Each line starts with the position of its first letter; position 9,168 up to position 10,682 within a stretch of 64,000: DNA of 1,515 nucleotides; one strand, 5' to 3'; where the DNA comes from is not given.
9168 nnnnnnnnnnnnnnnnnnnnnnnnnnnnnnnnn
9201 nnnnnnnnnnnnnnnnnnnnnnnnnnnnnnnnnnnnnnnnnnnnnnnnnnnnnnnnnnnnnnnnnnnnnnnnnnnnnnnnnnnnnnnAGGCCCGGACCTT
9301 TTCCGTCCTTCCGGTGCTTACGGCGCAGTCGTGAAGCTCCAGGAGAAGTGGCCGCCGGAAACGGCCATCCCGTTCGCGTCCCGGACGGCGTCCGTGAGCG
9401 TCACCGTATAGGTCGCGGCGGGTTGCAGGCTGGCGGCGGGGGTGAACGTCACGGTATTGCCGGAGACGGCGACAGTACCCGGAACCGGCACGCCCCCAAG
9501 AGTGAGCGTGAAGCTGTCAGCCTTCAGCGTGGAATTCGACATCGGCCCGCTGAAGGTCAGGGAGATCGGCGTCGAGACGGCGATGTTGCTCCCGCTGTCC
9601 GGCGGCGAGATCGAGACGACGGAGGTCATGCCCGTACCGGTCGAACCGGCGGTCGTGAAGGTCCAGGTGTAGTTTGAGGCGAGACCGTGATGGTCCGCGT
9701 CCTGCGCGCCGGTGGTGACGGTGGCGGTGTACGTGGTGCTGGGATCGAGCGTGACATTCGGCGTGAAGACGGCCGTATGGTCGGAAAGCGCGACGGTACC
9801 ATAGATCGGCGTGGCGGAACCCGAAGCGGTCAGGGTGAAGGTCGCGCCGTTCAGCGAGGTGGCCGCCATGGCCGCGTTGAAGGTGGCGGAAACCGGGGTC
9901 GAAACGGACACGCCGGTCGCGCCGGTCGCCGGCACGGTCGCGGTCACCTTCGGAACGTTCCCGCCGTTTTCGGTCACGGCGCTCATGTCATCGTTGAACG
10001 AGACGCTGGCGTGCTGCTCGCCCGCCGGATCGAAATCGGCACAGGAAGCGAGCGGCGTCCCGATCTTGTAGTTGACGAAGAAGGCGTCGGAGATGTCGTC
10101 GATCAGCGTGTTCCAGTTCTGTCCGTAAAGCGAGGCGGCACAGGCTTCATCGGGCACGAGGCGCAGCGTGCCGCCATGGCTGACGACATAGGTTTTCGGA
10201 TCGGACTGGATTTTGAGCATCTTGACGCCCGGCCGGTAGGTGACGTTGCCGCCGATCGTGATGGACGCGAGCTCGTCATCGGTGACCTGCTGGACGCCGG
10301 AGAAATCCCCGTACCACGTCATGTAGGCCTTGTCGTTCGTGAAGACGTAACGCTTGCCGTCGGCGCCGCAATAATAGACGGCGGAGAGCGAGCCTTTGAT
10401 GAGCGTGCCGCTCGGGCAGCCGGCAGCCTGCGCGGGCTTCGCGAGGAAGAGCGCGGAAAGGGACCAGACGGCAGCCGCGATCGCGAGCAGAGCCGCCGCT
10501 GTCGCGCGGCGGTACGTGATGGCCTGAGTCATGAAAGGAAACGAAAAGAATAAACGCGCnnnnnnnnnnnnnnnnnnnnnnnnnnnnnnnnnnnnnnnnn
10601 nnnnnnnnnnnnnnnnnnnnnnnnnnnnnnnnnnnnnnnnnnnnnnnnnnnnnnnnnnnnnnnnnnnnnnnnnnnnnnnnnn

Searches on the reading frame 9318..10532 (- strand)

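Call 48: search_protein_families(library=pfam, proteins=[window:9318-10532:-], max_evalue=0.01)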
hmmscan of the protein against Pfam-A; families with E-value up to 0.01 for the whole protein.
window:9318-10532:- (404 aa): 4 families
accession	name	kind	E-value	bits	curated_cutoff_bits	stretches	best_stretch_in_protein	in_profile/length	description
PF13205.12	Big_5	-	3.4e-45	153.5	23.6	2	193-294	4-105/105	Bacterial Ig-like domain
PF17964.7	Big_10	-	5.8e-05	23.8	22.9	1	248-334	35-113/164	Bacterial Ig domain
PF13895.12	Ig_2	-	0.0002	22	27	0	230-277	29-68/79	Immunoglobulin domain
PF04234.18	CopC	-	0.00068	21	23.3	0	305-380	4-75/92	CopC domain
